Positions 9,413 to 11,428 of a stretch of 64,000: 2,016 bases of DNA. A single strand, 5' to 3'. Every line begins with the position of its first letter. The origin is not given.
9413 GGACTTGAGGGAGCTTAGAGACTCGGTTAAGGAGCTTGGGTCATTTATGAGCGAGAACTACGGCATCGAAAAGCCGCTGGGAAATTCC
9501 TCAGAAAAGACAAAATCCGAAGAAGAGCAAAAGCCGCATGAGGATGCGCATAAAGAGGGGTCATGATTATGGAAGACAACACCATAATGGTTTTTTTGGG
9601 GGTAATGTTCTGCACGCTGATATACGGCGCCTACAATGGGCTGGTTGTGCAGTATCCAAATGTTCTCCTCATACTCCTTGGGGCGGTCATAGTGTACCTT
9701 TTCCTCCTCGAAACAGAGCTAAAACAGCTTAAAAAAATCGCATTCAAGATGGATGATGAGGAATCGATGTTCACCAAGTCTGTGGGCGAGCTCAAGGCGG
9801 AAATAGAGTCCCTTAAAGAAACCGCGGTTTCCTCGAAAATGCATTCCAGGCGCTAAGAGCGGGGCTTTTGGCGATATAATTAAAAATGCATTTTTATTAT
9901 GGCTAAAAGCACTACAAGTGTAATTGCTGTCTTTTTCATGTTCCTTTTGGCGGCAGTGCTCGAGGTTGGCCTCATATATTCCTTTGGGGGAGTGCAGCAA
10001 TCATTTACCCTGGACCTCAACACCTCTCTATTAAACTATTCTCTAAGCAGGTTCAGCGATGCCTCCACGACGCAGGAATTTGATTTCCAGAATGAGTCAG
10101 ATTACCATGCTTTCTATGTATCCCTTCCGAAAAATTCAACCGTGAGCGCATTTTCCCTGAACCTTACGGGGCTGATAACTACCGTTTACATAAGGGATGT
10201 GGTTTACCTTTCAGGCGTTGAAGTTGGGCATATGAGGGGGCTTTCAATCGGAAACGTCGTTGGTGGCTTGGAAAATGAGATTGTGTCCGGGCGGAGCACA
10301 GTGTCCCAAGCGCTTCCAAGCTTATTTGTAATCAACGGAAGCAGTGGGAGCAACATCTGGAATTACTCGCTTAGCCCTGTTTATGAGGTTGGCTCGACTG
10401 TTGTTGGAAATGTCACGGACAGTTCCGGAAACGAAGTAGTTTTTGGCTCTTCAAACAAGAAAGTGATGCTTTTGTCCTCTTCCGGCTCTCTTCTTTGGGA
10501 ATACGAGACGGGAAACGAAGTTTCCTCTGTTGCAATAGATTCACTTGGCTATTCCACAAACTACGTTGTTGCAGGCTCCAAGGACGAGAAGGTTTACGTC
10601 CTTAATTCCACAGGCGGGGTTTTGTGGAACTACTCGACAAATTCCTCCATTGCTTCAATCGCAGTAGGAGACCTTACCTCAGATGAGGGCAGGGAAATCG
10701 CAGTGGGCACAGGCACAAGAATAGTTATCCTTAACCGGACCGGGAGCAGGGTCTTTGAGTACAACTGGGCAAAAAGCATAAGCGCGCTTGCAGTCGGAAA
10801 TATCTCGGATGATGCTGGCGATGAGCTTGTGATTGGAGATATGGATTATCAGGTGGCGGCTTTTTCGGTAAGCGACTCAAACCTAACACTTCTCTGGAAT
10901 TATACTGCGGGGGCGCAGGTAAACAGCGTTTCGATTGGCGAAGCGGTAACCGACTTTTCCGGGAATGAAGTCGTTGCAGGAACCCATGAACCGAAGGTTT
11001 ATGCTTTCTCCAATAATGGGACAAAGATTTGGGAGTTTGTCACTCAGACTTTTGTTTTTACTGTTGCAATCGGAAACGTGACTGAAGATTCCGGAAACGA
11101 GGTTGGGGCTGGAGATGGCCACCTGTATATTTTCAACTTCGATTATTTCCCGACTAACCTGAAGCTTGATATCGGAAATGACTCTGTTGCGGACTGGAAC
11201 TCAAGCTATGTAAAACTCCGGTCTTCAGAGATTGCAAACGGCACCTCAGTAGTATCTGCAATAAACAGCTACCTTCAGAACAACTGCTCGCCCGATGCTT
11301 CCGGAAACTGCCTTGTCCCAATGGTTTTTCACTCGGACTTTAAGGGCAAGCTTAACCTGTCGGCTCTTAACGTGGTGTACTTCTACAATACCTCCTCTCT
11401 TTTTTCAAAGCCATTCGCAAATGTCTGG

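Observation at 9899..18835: Giant ectodomain fused through one TM helix to a cytoplasmic HerA/FtsK-superfamily (DUF87-like) ATPase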

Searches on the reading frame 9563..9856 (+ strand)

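Call 4: search_protein_families(library=pfam, proteins=[window:9563-9856:+], max_evalue=0.01)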
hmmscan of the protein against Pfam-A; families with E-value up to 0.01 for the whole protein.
window:9563-9856:+ (97 aa): 1 family
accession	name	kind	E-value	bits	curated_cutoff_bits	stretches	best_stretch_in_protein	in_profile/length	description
PF00083.30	Sugar_tr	-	0.0051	16.2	22.3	1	6-59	395-448/452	Sugar (and other) transporter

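Call 8: search_protein_families(library=ncbifam, proteins=[window:9563-9856:+], max_evalue=0.01)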
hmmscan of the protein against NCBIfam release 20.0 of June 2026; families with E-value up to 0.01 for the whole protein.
window:9563-9856:+ (97 aa): 1 family
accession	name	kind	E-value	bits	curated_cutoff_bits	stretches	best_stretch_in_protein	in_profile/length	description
TIGR01194.1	cyc_pep_trnsptr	subfamily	0.00048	18.8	286.2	1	6-96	130-215/554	cyclic peptide export ABC transporter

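Call 74: search_protein_families(library=phrogs, proteins=[window:9563-9856:+], max_evalue=0.01)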
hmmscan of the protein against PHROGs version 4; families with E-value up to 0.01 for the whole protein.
window:9563-9856:+ (97 aa): 0 families

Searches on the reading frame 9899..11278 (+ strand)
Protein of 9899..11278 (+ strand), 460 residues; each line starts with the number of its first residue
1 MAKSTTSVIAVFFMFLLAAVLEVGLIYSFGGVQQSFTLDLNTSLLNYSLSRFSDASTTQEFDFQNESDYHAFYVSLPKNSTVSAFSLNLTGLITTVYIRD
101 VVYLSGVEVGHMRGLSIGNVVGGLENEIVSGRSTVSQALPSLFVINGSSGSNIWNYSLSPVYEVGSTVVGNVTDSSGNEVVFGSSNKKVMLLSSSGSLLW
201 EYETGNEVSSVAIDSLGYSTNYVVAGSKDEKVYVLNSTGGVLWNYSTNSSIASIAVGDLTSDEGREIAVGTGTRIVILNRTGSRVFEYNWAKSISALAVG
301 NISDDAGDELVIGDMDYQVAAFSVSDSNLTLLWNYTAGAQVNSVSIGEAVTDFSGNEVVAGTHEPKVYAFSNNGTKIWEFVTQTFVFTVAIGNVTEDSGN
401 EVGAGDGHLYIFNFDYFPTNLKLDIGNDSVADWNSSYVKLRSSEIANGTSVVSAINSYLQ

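Call 43: find_homologous_proteins(query=window:9899-11278:+, max_evalue=0.001)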
Query window:9899-11278:+ (460 aa): 18 proteins with E <= 0.001 among 8000 candidates.
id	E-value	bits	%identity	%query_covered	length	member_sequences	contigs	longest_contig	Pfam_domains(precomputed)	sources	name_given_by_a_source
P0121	1.6e-101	359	51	75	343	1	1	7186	PF13360.14,PF25292.1,PF13570.14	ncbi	ncbi:MAG: PQQ-binding-like beta-propeller repeat protein, partial [Candidatus Aenigmatarchaeota arch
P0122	8.6e-74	267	40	95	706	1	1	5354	PF25292.1,PF13570.14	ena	-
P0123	1.9e-72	263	36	100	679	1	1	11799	PF25292.1,PF15907.12,PF14783.13,PF13570.14,PF23743.2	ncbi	ncbi:MAG: hypothetical protein QXN01_04485, partial [Candidatus Anstonellales archaeon]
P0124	1.5e-67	247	37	97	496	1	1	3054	PF23381.2,PF25292.1,PF13570.14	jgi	-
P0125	2.8e-46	177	33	100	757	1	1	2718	PF25292.1,PF13570.14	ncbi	-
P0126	4.0e-44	169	31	90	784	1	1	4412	PF13360.14,PF25292.1,PF13570.14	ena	-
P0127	1.4e-17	82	27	50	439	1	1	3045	PF01839.30,PF23727.2,PF25292.1,PF13517.13,PF14783.13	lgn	-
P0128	5.3e-17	80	23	74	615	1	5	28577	PF01839.30,PF13360.14,PF16743.11,PF25292.1,PF15907.12,PF13517.13,PF14783.13,PF13570.14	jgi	jgi:hypothetical protein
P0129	2.2e-14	71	31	55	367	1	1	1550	PF23410.5,PF14312.13,PF13360.14,PF25174.2,PF24814.2,PF24805.2,PF23381.2,PF23411.2,PF13570.14,PF05228.20,PF25175.2,PF05935.18,PF24817.2,PF07676.19,PF24780.2,PF24797.2,PF18975.7,PF25292.1,PF08918.17,PF24807.2,PF14655.13,PF00400.39,PF23414.2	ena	-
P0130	6.8e-13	67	30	56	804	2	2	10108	PF13240.12,PF13360.14,PF25174.2,PF24814.2,PF23381.2,PF25173.2,PF17032.11,PF25171.2,PF13570.14,PF24796.2,PF13248.12,PF01011.29,PF12773.14,PF24807.2,PF00400.39,PF25293.2,PF10571.16,PF23414.2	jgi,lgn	-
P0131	6.3e-9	53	25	60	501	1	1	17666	PF19501.6,PF13360.14,PF25292.1,PF13570.14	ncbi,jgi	-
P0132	1.1e-8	53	24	62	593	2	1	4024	PF01011.29,PF13360.14,PF25292.1,PF13570.14,PF27344.1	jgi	jgi:eukaryotic-like serine/threonine-protein kinase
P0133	5.2e-7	47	29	52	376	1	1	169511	PF13360.14,PF23381.2,PF13570.14,PF00400.39,PF23414.2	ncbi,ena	-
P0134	2.6e-6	45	23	32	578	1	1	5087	PF01839.30,PF13715.13,PF13360.14,PF25292.1,PF13517.13,PF13570.14,PF13620.13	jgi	jgi:outer membrane protein assembly factor BamB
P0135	4.2e-6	44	25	52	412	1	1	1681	PF23410.5,PF13360.14,PF23381.2,PF18975.7,PF25292.1,PF13570.14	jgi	jgi:WD40 repeat protein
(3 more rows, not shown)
